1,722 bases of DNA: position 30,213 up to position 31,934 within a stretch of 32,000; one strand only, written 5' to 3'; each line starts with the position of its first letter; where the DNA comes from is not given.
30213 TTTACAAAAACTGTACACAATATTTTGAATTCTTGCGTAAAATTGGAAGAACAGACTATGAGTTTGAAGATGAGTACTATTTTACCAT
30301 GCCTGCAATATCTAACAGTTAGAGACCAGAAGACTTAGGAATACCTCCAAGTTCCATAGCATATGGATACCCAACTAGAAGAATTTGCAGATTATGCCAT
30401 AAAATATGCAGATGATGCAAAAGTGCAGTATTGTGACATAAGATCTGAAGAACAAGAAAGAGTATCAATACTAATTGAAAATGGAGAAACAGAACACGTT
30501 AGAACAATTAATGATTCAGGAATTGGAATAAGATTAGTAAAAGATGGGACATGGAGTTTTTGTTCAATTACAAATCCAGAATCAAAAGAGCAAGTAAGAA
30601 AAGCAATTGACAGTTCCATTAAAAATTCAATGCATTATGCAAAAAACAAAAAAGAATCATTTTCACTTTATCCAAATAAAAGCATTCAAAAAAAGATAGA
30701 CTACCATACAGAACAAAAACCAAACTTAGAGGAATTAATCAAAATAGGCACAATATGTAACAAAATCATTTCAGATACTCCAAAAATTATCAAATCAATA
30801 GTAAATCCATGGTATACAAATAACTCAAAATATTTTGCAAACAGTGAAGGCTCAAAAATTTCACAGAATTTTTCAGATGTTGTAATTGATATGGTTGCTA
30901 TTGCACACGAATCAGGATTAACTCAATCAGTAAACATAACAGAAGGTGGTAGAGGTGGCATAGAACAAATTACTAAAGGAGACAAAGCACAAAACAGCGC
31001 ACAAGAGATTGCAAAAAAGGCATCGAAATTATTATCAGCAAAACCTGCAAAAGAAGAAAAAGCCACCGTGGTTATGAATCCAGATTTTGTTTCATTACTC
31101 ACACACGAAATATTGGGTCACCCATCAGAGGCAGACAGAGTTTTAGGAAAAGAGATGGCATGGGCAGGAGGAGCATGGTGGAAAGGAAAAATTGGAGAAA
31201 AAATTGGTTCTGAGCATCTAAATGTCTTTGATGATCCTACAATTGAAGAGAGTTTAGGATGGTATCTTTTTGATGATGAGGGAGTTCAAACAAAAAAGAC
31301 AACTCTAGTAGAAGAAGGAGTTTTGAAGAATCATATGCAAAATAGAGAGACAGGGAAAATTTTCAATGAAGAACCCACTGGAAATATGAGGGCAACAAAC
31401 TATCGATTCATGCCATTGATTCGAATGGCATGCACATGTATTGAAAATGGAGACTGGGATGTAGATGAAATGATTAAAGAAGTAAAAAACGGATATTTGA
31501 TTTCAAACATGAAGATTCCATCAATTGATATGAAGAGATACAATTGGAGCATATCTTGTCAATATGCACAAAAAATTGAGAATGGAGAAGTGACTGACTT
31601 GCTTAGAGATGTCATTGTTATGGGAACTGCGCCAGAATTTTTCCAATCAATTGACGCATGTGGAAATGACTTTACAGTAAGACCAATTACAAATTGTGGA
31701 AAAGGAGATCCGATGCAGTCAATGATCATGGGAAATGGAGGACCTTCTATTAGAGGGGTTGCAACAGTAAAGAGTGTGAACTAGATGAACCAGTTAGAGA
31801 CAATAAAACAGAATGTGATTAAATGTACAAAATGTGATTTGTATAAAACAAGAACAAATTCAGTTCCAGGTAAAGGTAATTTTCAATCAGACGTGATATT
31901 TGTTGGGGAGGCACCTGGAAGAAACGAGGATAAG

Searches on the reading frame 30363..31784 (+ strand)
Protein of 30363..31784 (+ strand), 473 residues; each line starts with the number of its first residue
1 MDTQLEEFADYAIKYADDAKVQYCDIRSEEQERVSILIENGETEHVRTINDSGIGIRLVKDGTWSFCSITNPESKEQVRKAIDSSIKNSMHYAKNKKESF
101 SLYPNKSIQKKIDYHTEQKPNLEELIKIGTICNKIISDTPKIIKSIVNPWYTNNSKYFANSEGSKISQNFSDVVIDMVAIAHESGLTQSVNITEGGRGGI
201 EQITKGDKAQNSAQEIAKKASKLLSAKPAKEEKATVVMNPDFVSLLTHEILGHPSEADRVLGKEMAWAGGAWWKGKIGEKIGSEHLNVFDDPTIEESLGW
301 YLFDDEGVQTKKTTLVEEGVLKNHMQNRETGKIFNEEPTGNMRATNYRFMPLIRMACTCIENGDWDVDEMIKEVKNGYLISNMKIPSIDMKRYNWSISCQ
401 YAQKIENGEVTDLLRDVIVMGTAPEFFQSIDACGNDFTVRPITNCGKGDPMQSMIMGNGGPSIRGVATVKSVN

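Call 13: search_protein_families(library=pfam, proteins=[window:30363-31784:+], max_evalue=0.001)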
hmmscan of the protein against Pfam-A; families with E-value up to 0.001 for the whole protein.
window:30363-31784:+ (473 aa): 3 families
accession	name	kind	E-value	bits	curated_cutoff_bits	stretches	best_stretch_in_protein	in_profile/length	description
PF19289.4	PmbA_TldD_3rd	-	4.1e-57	193.3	22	1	232-450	2-203/220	PmbA/TldA metallopeptidase C-terminal domain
PF01523.21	PmbA_TldD_1st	-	8e-13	48.8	20.9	1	24-88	1-64/65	PmbA/TldA metallopeptidase domain 1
PF19290.4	PmbA_TldD_2nd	-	1.2e-05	26.1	20.9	1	119-224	5-109/109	PmbA/TldA metallopeptidase central domain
